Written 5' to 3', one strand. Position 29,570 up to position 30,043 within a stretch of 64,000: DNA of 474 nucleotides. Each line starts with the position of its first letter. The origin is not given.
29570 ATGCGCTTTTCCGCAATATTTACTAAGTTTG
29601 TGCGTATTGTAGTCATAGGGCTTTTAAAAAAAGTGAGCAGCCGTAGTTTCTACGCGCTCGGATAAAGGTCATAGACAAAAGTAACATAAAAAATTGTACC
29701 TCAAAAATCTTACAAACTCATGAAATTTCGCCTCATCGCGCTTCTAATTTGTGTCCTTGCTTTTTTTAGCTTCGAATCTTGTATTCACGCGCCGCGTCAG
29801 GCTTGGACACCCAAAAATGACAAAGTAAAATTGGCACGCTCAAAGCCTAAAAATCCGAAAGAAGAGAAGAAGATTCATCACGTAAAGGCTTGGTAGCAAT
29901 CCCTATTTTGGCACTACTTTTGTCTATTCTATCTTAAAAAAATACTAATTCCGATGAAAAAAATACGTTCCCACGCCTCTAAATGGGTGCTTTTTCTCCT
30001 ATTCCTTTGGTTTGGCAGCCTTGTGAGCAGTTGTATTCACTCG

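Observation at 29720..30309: Tandem array of three paralogous mini-lipoprotein genes missed by the 60-aa ORF cut-off; the first carries a frameshift in a T7 tract.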

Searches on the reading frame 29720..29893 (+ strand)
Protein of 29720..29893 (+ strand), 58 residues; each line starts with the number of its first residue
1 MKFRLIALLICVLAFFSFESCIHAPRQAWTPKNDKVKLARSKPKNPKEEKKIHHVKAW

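Call 5: search_protein_families(library=pfam, proteins=[window:29720-29893:+], max_evalue=1)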
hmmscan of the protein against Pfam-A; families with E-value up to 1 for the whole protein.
seq(58 aa): 0 families

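Call 8: find_homologous_proteins(query=A1, max_evalue=0.01)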
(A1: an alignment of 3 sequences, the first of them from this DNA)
Query A1 (3 sequences) (58 aa, profile of the alignment): 3 proteins with E <= 0.01 among 9 candidates.
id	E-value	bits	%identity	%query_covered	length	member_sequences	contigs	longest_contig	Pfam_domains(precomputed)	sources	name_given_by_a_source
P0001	1.1e-22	98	-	-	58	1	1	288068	-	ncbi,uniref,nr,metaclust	ncbi:hypothetical protein [Hugenholtzia roseola]|uniref:hypothetical protein n=1 Tax=Hugenholtzia ro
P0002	1.2e-22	97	100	100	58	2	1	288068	-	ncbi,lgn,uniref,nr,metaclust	ncbi:hypothetical protein [Hugenholtzia roseola]|uniref:hypothetical protein n=1 Tax=Hugenholtzia ro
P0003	9.8e-20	88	50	43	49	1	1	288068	-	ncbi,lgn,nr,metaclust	ncbi:hypothetical protein [Hugenholtzia roseola]|nr:hypothetical protein [Hugenholtzia roseola]|meta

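Call 12: search_protein_representatives(alignment_id=A1)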
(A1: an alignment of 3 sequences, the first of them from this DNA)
Query: 3 sequences, 57 profile positions. Proteins with E-value up to 0.001 (for the whole library): 8; up to 1e-10: 2; up to 1e-30: 0. The best 8 are listed.
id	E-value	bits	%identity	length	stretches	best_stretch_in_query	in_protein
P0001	3.5e-23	97.5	-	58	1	1-57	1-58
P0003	3.1e-20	88.1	-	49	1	1-51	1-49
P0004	5.7e-09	52.0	-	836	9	33-51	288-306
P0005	4.1e-07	46.1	-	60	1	13-56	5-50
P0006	2.0e-06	43.8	-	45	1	17-50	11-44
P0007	4.5e-06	42.7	-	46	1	7-51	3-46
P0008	4.2e-05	39.6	-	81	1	8-57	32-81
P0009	7.4e-04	35.6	-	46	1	11-51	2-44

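Call 17: find_homologous_proteins(query=A2, max_evalue=0.1)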
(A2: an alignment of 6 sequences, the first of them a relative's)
Query A2 (6 sequences) (58 aa, profile of the alignment): 11 proteins with E <= 0.1 among 58 candidates.
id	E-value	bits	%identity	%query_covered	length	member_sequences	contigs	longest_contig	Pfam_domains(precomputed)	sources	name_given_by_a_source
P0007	1.5e-19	87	46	45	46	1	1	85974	-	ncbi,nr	ncbi:MAG: hypothetical protein JJT94_02430 [Bernardetiaceae bacterium]|nr:hypothetical protein [Bern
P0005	2.5e-18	83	43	100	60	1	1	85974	-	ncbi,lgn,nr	ncbi:MAG: hypothetical protein JJT94_02435 [Bernardetiaceae bacterium]|nr:hypothetical protein [Bern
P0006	4.5e-18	83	45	50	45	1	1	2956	-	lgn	-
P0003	8.1e-17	79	50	43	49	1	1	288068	-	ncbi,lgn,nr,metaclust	ncbi:hypothetical protein [Hugenholtzia roseola]|nr:hypothetical protein [Hugenholtzia roseola]|meta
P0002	1.1e-16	78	100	100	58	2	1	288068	-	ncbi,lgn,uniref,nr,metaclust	ncbi:hypothetical protein [Hugenholtzia roseola]|uniref:hypothetical protein n=1 Tax=Hugenholtzia ro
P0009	2.9e-16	77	48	71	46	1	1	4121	-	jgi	jgi:hypothetical protein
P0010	5.7e-14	70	46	48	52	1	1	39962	-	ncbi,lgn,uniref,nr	ncbi:hypothetical protein [Bernardetia sp.]|uniref:hypothetical protein n=1 Tax=Bernardetia sp. TaxI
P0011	1.6e-13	68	43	48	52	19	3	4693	-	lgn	-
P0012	2.1e-13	68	46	48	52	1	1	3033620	-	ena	-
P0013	2.0e-12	65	56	41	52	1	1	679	-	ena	-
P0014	3.5e-11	61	47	53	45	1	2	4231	-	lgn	-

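Call 18: find_encoding_contigs(protein=P0005, flank=5000, max_places=3)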
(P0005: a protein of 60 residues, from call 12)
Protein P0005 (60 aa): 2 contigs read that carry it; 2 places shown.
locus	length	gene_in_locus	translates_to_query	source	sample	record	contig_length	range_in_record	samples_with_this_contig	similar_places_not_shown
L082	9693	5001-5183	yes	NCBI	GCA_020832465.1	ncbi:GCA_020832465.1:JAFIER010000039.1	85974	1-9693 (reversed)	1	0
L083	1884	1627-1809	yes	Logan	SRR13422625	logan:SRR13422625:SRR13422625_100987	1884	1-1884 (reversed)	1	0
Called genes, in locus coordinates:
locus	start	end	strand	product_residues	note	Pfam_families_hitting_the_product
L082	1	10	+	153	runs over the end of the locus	PF02580:Tyr_Deacylase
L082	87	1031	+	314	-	-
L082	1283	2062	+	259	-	-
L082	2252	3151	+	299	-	PF00226:DnaJ, PF01556:DnaJ_C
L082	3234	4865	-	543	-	PF07969:Amidohydro_3 (faint), PF01979:Amidohydro_1, PF13382:Adenine_deam_C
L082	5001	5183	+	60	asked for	-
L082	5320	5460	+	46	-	-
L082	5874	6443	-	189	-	PF05685:Uma2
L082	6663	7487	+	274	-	PF05050:Methyltransf_21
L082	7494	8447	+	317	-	-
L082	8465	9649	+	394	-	PF00534:Glycos_transf_1, PF13692:Glyco_trans_1_4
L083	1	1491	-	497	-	?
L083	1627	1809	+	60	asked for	-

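Call 19: find_encoding_contigs(protein=P0010, flank=5000, max_places=3)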
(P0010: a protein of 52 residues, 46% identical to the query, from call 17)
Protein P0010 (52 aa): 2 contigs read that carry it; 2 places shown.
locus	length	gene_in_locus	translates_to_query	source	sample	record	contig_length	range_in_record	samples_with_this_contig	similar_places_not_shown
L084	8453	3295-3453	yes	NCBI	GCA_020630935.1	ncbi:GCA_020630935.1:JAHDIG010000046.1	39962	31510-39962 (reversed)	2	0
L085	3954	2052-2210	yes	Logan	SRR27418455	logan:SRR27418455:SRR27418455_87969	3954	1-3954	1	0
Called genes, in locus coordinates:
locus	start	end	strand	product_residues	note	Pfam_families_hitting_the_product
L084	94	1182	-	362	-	PF00483:NTP_transferase, PF12804:NTP_transf_3 (weak), PF22640:ManC_GMP_beta-helix (weak)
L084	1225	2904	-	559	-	PF01979:Amidohydro_1, PF13382:Adenine_deam_C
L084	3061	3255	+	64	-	-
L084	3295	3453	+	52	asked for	-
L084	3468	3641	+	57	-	-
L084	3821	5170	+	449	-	-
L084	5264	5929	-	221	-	-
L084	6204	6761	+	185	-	PF01923:Cob_adeno_trans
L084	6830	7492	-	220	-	PF13568:OMP_b-brl_2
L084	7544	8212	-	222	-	-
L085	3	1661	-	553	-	?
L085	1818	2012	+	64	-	-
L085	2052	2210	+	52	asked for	-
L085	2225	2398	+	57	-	-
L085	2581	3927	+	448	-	-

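Call 20: find_encoding_contigs(protein=P0012, flank=5000, max_places=3)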
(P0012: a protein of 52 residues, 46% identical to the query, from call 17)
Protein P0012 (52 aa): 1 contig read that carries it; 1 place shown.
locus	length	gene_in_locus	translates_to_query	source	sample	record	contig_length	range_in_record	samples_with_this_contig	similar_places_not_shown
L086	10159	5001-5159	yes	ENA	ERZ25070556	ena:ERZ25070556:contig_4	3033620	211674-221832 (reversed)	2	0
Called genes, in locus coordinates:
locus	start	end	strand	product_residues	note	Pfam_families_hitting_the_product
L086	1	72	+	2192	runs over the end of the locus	PF17517:IgGFc_binding, PF19081:Ig_7 (faint), PF13585:CHU_C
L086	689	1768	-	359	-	PF00483:NTP_transferase, PF12804:NTP_transf_3 (faint), PF22640:ManC_GMP_beta-helix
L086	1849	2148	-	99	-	PF13366:PDDEXK_3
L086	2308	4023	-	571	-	PF01979:Amidohydro_1, PF13382:Adenine_deam_C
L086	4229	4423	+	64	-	-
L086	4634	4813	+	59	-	-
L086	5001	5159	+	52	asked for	-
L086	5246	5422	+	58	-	-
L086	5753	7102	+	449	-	-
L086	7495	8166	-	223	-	-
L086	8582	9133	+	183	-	PF01923:Cob_adeno_trans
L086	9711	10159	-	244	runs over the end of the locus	PF00590:TP_methylase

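Call 26: find_homologous_proteins(query=A3, max_evalue=0.1)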
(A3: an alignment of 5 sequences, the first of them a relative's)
Query A3 (5 sequences) (58 aa, profile of the alignment): 55 proteins with E <= 0.1 among 1398 candidates.
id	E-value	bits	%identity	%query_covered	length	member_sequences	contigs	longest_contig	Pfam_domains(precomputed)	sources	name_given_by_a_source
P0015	3.9e-23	99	43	78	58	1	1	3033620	-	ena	-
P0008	6.6e-20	89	53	55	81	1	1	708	-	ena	-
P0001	7.9e-20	89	100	100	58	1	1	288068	-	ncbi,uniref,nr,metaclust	ncbi:hypothetical protein [Hugenholtzia roseola]|uniref:hypothetical protein n=1 Tax=Hugenholtzia ro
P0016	1.9e-19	87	49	69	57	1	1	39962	-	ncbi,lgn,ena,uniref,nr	ncbi:hypothetical protein [Bernardetia sp.]|uniref:hypothetical protein n=1 Tax=Bernardetia sp. TaxI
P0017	2.3e-18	84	50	64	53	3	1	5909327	-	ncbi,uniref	ncbi:hypothetical protein ACE193_03655 [Bernardetia sp. OM2101]|uniref:hypothetical protein n=1 Tax=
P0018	1.0e-17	82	53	64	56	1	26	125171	-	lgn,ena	-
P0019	1.7e-17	81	44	76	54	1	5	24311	-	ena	-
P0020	3.9e-17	80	43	76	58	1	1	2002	-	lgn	-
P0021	4.4e-17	80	42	76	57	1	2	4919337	-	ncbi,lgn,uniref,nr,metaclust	ncbi:hypothetical protein Fleli_3225 [Bernardetia litoralis DSM 6794]|uniref:Uncharacterized protein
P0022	4.7e-17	80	47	69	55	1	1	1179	-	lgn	-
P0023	8.7e-17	79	45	69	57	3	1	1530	-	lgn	-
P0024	9.1e-17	79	49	69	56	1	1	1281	-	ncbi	-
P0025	1.4e-16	78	49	72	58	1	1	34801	-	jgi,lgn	jgi:ABC-type spermidine/putrescine transport system permease subunit II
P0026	7.0e-16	76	40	76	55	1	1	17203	-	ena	-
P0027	1.6e-15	75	46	72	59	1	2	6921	-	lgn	-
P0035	1.4e-8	53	53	69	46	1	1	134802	-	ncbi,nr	ncbi:hypothetical protein [Rhodoflexus caldus]|nr:hypothetical protein [Rhodoflexus caldus]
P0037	5.2e-8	51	44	67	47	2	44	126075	-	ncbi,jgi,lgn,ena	-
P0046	7.6e-7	47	79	33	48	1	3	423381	-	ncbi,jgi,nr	ncbi:MAG: hypothetical protein MUE81_14090 [Thermoflexibacter sp.]|jgi:hypothetical protein|nr:hypot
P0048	3.6e-6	45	88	14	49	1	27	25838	-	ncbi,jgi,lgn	-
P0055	2.1e-5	42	47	62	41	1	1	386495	-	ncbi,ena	-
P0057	4.2e-5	41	46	86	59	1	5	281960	-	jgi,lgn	jgi:hypothetical protein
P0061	3.4e-4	39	65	34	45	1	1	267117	-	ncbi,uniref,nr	ncbi:hypothetical protein I5M27_13780 [Adhaeribacter sp. BT258]|uniref:Lipoprotein n=1 Tax=Adhaeriba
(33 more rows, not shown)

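Call 27: search_protein_families(library=ncbifam, proteins=[P0002, P0003, P0001, P0005, P0010], max_evalue=1)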
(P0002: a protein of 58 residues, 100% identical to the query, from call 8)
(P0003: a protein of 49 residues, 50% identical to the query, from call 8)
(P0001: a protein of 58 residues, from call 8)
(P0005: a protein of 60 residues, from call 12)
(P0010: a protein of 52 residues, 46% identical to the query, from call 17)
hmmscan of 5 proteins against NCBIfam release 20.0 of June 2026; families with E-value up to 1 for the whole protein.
P0002 (58 aa): 0 families

P0003 (49 aa): 0 families

P0001 (58 aa): 0 families

P0005 (60 aa): 0 families

P0010 (52 aa): 0 families

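Call 30: find_encoding_contigs(protein=P0035, flank=4000, max_places=2)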
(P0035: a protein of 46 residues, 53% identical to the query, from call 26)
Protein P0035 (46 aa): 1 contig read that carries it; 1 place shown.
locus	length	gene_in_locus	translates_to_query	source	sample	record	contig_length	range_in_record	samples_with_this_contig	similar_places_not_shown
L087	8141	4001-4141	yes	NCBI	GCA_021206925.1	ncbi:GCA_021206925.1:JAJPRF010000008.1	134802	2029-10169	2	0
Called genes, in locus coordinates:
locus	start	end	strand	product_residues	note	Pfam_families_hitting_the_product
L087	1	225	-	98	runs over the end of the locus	PF12732:YtxH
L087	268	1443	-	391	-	PF01029:NusB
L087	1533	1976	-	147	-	-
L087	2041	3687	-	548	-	PF01979:Amidohydro_1, PF13382:Adenine_deam_C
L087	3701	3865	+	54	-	-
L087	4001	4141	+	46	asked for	-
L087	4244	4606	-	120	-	PF13613:HTH_Tnp_4 (weak)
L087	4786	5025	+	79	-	-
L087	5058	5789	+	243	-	-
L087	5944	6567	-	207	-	-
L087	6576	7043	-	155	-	-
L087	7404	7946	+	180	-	PF04290:DctQ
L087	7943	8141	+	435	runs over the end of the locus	PF06808:DctM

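Call 31: find_encoding_contigs(protein=P0046, flank=4000, max_places=2)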
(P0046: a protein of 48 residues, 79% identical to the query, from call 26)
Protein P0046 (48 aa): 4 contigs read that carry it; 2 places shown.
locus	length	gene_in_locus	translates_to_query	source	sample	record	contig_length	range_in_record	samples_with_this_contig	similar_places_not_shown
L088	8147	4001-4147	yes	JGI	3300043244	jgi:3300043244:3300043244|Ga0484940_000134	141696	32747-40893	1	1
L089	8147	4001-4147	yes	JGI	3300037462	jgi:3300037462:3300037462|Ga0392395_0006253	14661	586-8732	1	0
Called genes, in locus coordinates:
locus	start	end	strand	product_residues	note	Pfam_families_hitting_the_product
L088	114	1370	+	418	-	PF12704:MacB_PCD, PF02687:FtsX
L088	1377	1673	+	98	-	PF10985:DUF2805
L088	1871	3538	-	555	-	PF01979:Amidohydro_1, PF13382:Adenine_deam_C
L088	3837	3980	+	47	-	-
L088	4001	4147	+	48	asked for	-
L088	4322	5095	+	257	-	PF00561:Abhydrolase_1, PF12146:Hydrolase_4, PF12697:Abhydrolase_6, PF03096:Ndr (weak)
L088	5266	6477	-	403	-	PF12704:MacB_PCD, PF02687:FtsX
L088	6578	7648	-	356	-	PF00696:AA_kinase, PF01472:PUA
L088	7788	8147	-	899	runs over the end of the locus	PF07676:PD40, PF00691:OmpA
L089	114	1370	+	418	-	PF12704:MacB_PCD, PF02687:FtsX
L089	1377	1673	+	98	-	PF10985:DUF2805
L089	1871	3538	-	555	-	PF01979:Amidohydro_1, PF13382:Adenine_deam_C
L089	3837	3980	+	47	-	-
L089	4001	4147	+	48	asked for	-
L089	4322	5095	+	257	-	PF00561:Abhydrolase_1, PF12146:Hydrolase_4, PF12697:Abhydrolase_6, PF03096:Ndr (weak)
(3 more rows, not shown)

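Call 32: find_encoding_contigs(protein=P0061, flank=4000, max_places=2)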
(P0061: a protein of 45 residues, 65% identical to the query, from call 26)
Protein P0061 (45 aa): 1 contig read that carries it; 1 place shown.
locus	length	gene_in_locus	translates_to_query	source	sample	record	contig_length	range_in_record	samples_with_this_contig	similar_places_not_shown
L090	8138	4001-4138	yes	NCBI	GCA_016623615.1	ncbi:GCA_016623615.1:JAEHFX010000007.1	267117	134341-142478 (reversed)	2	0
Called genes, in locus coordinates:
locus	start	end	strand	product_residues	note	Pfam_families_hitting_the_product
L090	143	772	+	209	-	PF25487:ETR1_N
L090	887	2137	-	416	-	PF12146:Hydrolase_4 (faint), PF08840:BAAT_C (weak), PF18962:Por_Secre_tail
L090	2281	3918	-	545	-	PF01979:Amidohydro_1, PF13382:Adenine_deam_C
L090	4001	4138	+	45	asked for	-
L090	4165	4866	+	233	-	PF02224:Cytidylate_kin, PF13189:Cytidylate_kin2 (faint), PF13238:AAA_18 (faint)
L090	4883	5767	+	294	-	PF02401:LYTB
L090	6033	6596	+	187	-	PF04367:DUF502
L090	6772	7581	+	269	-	PF00561:Abhydrolase_1, PF12146:Hydrolase_4, PF12697:Abhydrolase_6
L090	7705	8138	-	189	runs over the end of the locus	-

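Call 33: find_encoding_contigs(protein=P0037, flank=4000, max_places=3)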
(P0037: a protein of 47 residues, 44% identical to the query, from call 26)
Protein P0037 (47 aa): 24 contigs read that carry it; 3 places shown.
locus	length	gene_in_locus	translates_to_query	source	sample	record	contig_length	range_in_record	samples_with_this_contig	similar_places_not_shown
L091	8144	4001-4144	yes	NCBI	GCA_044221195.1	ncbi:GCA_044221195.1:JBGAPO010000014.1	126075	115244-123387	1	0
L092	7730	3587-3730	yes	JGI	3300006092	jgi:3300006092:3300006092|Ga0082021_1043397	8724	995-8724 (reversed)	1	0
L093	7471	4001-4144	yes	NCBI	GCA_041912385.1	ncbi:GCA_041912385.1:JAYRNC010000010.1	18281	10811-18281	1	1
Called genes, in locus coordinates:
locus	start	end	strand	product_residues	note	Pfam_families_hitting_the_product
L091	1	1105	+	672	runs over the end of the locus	PF12894:ANAPC4_WD40 (faint), PF23414:Beta-prop_EML_2 (faint), PF23381:Beta-prop_IFT122_1st (faint), PF24814:WD40_Prp19 (faint), PF25174:Beta-prop_THOC3 (faint), PF23389:Beta-prop_WDR19_1st (faint), PF00656:Peptidase_C14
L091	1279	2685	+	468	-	PF01554:MatE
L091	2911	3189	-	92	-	-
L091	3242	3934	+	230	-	-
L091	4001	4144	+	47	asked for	-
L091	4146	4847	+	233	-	PF02224:Cytidylate_kin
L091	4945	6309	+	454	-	PF05896:NQRA_N, PF24836:NQRA_2nd, PF11973:NQRA_SLBB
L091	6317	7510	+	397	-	PF03116:NQR2_RnfD_RnfE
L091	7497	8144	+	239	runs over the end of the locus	PF04205:FMN_bind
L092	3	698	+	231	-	?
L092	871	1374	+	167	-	-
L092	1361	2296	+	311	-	PF01554:MatE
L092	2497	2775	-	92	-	-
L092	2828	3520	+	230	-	-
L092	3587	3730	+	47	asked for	-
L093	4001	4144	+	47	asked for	-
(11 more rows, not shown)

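Call 42: search_solved_structures(query=A3, max_evalue=10)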
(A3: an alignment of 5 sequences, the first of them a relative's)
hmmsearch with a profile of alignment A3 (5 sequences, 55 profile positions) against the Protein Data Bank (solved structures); distinct sequences matched with E-value up to 10: 4.
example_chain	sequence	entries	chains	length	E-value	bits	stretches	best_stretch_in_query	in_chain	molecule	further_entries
7muc_AM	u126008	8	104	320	1.3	12.6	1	17-39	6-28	DUF2807 domain-containing protein | Putative auto-transporter adhesin head GIN domain-containing protein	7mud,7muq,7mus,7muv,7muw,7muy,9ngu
4xtr_G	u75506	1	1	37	1.5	12.4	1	2-22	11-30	Pep12p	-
4uto_A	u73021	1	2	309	2.1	11.9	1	16-43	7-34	MANGANESE ABC TRANSPORTER SUBSTRATE-BINDING LIPOPROTEIN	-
4utp_A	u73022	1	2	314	2.1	11.9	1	16-43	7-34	MANGANESE ABC TRANSPORTER SUBSTRATE-BINDING LIPOPROTEIN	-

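Call 43: search_solved_structures(query=A2, max_evalue=10)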
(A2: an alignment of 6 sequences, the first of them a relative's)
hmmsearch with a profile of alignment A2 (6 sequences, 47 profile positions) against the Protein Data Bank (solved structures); distinct sequences matched with E-value up to 10: 3.
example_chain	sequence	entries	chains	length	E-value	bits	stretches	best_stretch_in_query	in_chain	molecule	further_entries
5ok8_A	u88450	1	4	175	0.75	13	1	1-43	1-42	LPP20 lipoprotein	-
7yjk_D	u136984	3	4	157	3.6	10.8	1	6-32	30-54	ORMDL family protein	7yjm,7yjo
7yjn_D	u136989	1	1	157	3.6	10.8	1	6-32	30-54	ORMDL family protein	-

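Call 50: find_encoding_contigs(protein=P0055, flank=4000, max_places=2)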
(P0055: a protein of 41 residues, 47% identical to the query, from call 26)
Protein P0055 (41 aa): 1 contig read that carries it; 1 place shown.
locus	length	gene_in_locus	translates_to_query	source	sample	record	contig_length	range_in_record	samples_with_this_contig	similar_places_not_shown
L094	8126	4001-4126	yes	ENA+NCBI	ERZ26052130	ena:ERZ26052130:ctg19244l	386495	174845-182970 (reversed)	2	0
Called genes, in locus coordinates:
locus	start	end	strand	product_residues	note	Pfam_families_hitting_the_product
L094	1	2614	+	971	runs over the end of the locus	PF13585:CHU_C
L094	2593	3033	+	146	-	PF04134:DCC1-like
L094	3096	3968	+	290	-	PF00698:Acyl_transf_1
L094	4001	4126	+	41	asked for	-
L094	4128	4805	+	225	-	PF02224:Cytidylate_kin, PF13189:Cytidylate_kin2, PF13238:AAA_18 (faint)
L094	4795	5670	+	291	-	PF02401:LYTB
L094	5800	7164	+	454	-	PF05896:NQRA_N, PF24836:NQRA_2nd, PF11973:NQRA_SLBB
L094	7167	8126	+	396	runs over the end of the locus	PF03116:NQR2_RnfD_RnfE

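Call 51: find_encoding_contigs(protein=P0057, flank=4000, max_places=2)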
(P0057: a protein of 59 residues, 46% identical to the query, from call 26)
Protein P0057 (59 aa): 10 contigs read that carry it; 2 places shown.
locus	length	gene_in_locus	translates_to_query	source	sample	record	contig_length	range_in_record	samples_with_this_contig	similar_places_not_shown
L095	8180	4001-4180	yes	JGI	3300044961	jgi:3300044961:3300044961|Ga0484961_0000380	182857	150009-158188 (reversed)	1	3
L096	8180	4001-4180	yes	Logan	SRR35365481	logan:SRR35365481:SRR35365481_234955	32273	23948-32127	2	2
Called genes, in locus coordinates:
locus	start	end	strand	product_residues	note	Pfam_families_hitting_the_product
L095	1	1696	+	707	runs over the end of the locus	-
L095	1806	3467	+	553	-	-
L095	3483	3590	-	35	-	-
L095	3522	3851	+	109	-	-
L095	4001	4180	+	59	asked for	-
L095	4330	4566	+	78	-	-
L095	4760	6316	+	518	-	PF10079:Rossmann-like_BshC, PF24850:CC_BshC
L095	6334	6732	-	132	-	-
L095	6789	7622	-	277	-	PF00889:EF_TS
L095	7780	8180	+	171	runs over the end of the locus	PF13858:DUF4199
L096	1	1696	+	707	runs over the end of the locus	-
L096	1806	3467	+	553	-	-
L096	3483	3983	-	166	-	-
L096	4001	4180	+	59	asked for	-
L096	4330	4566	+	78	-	-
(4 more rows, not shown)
